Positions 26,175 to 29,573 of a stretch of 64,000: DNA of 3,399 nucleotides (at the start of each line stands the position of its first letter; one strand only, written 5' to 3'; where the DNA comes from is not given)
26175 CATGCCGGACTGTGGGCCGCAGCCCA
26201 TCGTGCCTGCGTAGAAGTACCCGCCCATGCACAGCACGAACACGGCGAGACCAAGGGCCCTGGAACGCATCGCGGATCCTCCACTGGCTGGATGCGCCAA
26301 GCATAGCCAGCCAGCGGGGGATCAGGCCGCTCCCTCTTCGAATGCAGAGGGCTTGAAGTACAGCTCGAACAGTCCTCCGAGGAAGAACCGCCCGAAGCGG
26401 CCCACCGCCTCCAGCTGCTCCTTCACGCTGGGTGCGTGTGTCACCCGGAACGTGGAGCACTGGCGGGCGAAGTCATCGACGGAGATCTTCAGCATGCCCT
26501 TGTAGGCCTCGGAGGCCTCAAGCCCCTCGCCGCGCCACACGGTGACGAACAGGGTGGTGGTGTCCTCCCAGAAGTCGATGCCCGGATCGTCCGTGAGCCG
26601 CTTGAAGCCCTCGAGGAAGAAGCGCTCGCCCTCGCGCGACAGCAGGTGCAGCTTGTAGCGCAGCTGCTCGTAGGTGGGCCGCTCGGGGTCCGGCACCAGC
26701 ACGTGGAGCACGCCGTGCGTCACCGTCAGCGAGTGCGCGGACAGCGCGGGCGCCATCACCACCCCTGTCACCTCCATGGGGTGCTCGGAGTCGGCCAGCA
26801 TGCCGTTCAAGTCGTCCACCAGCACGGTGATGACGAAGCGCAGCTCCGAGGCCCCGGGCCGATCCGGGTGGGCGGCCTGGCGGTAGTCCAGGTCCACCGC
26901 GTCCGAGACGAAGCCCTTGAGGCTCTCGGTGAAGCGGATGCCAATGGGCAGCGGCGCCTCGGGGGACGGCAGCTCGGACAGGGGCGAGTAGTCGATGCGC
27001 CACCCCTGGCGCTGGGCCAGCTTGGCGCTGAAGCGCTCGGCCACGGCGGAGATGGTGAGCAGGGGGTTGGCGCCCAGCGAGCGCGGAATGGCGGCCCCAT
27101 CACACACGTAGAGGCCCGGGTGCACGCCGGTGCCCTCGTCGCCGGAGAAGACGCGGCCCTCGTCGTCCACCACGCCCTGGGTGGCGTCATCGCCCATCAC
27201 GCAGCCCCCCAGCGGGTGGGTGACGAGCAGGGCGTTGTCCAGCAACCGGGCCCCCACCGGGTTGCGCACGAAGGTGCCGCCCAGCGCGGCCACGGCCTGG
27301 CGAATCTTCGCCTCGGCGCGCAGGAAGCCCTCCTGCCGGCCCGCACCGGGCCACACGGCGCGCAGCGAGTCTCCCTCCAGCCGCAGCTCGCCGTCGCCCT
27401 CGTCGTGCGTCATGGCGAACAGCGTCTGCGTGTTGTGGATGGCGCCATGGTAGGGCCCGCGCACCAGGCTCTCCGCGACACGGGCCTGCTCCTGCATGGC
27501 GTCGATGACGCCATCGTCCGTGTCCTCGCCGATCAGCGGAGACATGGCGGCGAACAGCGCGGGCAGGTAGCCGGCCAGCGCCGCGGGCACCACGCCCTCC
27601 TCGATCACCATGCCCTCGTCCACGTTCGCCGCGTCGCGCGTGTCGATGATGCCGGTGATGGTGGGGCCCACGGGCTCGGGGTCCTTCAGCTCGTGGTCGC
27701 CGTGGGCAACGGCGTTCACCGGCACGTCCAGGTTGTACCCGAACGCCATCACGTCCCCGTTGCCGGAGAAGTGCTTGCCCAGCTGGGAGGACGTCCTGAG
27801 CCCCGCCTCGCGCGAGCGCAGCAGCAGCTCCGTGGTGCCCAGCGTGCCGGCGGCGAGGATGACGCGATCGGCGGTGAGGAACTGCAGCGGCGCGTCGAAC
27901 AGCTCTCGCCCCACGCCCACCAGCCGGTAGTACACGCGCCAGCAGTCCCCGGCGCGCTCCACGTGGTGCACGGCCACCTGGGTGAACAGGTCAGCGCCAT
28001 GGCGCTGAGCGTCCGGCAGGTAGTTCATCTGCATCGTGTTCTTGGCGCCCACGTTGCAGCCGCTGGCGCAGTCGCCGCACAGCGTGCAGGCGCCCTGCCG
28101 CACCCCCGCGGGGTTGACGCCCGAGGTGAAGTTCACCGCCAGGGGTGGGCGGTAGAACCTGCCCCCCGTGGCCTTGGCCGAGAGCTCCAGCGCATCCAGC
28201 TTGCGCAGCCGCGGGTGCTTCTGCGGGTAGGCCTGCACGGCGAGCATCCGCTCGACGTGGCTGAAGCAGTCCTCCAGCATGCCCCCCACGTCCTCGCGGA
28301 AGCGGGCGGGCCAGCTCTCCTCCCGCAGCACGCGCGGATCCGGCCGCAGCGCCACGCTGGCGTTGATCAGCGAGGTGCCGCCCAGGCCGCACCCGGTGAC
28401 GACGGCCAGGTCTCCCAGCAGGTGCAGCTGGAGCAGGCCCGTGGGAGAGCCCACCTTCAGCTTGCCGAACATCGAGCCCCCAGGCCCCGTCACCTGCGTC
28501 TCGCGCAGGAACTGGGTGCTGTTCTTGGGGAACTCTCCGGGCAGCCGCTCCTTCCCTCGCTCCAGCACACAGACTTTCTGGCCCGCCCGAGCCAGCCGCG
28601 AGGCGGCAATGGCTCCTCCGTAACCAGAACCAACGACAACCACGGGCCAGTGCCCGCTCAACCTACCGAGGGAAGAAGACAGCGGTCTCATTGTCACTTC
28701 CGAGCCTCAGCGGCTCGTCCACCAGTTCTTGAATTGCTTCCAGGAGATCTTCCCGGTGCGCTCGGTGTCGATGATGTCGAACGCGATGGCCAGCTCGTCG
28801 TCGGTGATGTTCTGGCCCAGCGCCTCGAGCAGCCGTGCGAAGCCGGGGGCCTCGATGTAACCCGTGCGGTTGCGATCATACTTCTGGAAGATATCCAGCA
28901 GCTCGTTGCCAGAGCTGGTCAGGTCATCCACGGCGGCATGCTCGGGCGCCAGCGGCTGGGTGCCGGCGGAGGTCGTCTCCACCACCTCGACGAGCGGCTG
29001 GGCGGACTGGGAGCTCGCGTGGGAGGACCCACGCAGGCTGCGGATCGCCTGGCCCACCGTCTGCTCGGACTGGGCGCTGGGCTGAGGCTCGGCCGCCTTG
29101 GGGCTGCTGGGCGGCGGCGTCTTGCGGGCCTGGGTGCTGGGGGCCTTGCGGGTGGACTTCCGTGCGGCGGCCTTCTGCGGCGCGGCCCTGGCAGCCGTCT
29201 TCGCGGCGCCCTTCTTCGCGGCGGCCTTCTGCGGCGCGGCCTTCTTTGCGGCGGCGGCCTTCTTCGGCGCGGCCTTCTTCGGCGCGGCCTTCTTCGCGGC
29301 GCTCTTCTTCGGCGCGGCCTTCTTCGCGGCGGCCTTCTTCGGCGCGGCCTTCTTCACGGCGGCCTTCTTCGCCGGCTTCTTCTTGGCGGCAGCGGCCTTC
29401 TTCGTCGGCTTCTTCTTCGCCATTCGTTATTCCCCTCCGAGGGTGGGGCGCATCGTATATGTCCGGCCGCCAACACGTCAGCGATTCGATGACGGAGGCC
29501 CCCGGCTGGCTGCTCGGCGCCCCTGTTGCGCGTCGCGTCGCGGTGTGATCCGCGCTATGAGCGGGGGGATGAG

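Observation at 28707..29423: Histone H1-like KA-repeat protein fused to an EF-hand-like pair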

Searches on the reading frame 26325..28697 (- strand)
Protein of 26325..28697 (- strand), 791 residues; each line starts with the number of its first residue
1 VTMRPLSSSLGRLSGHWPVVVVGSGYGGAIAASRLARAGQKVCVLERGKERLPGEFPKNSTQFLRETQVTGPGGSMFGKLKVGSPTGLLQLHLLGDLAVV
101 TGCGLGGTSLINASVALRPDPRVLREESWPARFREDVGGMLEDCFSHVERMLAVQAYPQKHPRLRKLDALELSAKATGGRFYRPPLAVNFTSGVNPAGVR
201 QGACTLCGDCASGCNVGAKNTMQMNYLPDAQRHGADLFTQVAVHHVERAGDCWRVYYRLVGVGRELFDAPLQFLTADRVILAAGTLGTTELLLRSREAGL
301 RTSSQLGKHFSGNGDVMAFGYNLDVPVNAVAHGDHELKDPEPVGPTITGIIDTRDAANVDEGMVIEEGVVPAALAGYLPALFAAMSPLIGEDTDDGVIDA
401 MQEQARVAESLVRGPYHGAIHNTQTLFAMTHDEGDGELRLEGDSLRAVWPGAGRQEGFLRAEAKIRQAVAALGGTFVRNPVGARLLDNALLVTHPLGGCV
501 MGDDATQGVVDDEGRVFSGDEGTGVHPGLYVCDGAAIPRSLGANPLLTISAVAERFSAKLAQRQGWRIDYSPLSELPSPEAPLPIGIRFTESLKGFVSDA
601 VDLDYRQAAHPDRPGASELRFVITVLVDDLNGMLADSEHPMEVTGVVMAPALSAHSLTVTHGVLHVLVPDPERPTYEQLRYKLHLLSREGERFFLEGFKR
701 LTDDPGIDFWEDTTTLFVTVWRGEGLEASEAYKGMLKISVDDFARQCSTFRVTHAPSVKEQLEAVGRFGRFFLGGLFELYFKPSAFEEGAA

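Call 15: search_protein_families(library=pfam, proteins=[window:26325-28697:-], max_evalue=0.001)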
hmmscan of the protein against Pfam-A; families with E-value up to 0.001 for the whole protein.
window:26325-28697:- (791 aa): 9 families
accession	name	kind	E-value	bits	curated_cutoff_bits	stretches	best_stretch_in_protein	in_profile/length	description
PF00732.25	GMC_oxred_N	-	1.6e-15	57.9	23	1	98-295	19-200/218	GMC oxidoreductase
PF05199.19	GMC_oxred_C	-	4.2e-13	50.5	24.6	1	490-553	83-139/139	GMC oxidoreductase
PF01266.30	DAO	-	1.3e-09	38.6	27.9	1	19-49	2-32/353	FAD dependent oxidoreductase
PF00890.30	FAD_binding_2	-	1.8e-06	27.8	20.4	1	19-50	2-33/414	FAD binding domain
PF07992.20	Pyr_redox_2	-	1.8e-05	24.8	26.1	1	19-52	3-36/291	Pyridine nucleotide-disulphide oxidoreductase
PF13450.12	NAD_binding_8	-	9.4e-05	23.1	21.9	1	21-48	1-28/68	NAD(P)-binding Rossmann-like domain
PF00070.33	Pyr_redox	-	0.0003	21.7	22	1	19-61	2-43/82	Pyridine nucleotide-disulphide oxidoreductase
PF12831.13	FAD_oxidored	-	0.00059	19.7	27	1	19-48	2-31/416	FAD dependent oxidoreductase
PF01494.25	FAD_binding_3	-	0.00074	19.3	22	0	18-51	3-36/349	FAD binding domain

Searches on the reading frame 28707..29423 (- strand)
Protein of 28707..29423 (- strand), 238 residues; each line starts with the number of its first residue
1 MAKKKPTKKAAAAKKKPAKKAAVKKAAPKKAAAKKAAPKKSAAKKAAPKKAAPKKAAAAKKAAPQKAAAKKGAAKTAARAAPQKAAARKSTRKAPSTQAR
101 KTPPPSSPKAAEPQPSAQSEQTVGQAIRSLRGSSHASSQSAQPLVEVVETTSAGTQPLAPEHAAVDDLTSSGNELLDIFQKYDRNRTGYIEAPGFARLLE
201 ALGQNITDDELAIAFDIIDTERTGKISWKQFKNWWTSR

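Call 3: search_protein_families(library=pfam, proteins=[window:28707-29423:-], max_evalue=10)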
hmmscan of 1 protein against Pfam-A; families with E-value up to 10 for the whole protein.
window:28707-29423:- (238 aa): 10 families
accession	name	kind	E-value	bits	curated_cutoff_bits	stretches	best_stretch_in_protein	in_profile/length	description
PF13405.12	EF-hand_6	-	5.1e-12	44.8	25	2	174-203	1-30/30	EF-hand domain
PF13499.12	EF-hand_7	-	1.5e-10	41.7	30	1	174-235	3-66/67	EF-hand domain pair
PF00036.39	EF-hand_1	-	1.3e-08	34.2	25.4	2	212-237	3-28/29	EF hand domain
PF07382.16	HC2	-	6e-08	33.5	40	1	2-123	55-174/194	Histone H1-like nucleoprotein HC2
PF13833.12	EF-hand_8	-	5e-07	29.8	28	1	188-236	3-52/54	EF-hand domain pair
PF21008.3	AIF-1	-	0.028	15.1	50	1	162-232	30-100/140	Allograft inflammatory factor 1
PF13202.12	EF-hand_5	-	0.063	13.2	25.9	1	177-192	3-18/25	EF hand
PF24548.1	EF_EFCAB10_C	-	0.15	12.2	32.5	1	212-233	4-25/60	EFCAB10, C-terminal EF-hand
PF14658.12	EF-hand_9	-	0.16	12.9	37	0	179-209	4-34/66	EF-hand domain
PF10310.14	DUF5427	-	3.4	7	25.1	1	8-211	17-207/461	Family of unknown function (DUF5427)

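Call 4: search_protein_families(library=ncbifam, proteins=[window:28707-29423:-], max_evalue=10)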
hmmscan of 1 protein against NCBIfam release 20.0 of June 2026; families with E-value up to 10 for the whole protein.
window:28707-29423:- (238 aa): 11 families
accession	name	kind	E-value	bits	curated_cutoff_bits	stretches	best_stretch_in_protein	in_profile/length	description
NF038053.1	hist_H1_lk_Burk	equivalog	4.1e-09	37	80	1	2-114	41-161/195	histone H1-like DNA-binding protein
NF038052.1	histone_lik_HC2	exception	0.0027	17.9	135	1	3-100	16-118/201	histone H1-like DNA-binding protein Hc2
NF005846.3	PRK07764.1-6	equivalog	0.017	14.2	625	1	5-175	415-586/628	DNA polymerase III subunit gamma and tau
NF004560.0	PRK05901.1-1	equivalog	0.7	8.9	711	1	9-102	16-121/516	RNA polymerase sigma factor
NF004561.0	PRK05901.1-3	equivalog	2.7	7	582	1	10-114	50-154/537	RNA polymerase sigma factor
NF008975.0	PRK12323.1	equivalog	2.9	6.5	875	1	5-161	364-515/709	DNA polymerase III subunit gamma/tau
NF005942.0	PRK07994.1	equivalog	4.4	6.2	613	1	13-131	380-494/655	DNA polymerase III subunit gamma/tau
NF007065.0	PRK09510.1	equivalog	5.3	5.9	213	1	7-93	160-245/387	cell envelope integrity protein TolA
NF046048.1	NlpC_P60_DIP1281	equivalog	5.3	5.7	517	1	12-156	242-390/587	DIP1281 family NlpC/P60 protein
NF005844.0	PRK07764.1-3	equivalog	6.5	5.4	964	1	15-140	372-494/841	DNA polymerase III subunit gamma and tau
NF000949.0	PRK00095.1-2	equivalog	9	5.2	750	0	12-145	338-465/634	DNA mismatch repair endonuclease MutL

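Call 7: find_related_loci(query=window:28707-29423:-, collection=genome_contigs, flank=6000)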
Query window:28707-29423:- (238 aa) in genome_contigs; peptide patterns used: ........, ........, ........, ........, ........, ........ (x = any residue, [..] = any of these).
600 stretches matched a pattern (row limit reached: there are more); 2 encode a relative of the query (tblastn E <= 1e-3); 2 distinct loci.
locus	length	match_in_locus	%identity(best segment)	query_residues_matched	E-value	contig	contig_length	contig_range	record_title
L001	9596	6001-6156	63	22-89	2e-6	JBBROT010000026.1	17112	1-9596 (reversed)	MAG: Bryobacterales bacterium isolate La1_metabat2.331 LA1C_B2.331_k141_3444131L_17112_cov_10.0000, whole genome shotgun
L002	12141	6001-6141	60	10-56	5e-6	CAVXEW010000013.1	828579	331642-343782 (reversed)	MAG: uncultured Alphaproteobacteria bacterium isolate MFD02416.bin.1.280 genome assembly, contig: contig_79009, whole ge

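Call 63: predict_structure(alignment_id=A2)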
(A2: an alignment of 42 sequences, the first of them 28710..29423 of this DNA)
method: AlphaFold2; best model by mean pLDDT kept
length: 238 residues; sequences in the alignment: 42
mean_pLDDT: 61.0   pTM: 0.36
mean pLDDT of the five models: 61.0, 59.2, 57.4, 57.3, 54.8
residues with pLDDT >= 90: 42; 70-90: 24; 50-70: 76; < 50: 96
segments of 3 or more residues with pLDDT < 50: 10-13, 17-19, 28-31, 39-44, 47-52, 57-60, 68-74, 76-78, 91-94, 107-109, 111-113, 115-120, 137-145, 147-149, 153-155, 162-169
pLDDT, mean of each block of 10 residues (from residue 1): 53 49 50 49 47 49 50 48 51 48 52 47 59 50 47 50 48 79 90 91 88 92 92 89
secondary structure, 60 per line:
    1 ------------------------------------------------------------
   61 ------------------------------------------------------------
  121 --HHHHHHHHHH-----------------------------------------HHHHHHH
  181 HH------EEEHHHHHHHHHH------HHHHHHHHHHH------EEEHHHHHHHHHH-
elements in order: H123-132 H174-182 E189-191 H192-201 H208-218 E225-227 H228-237
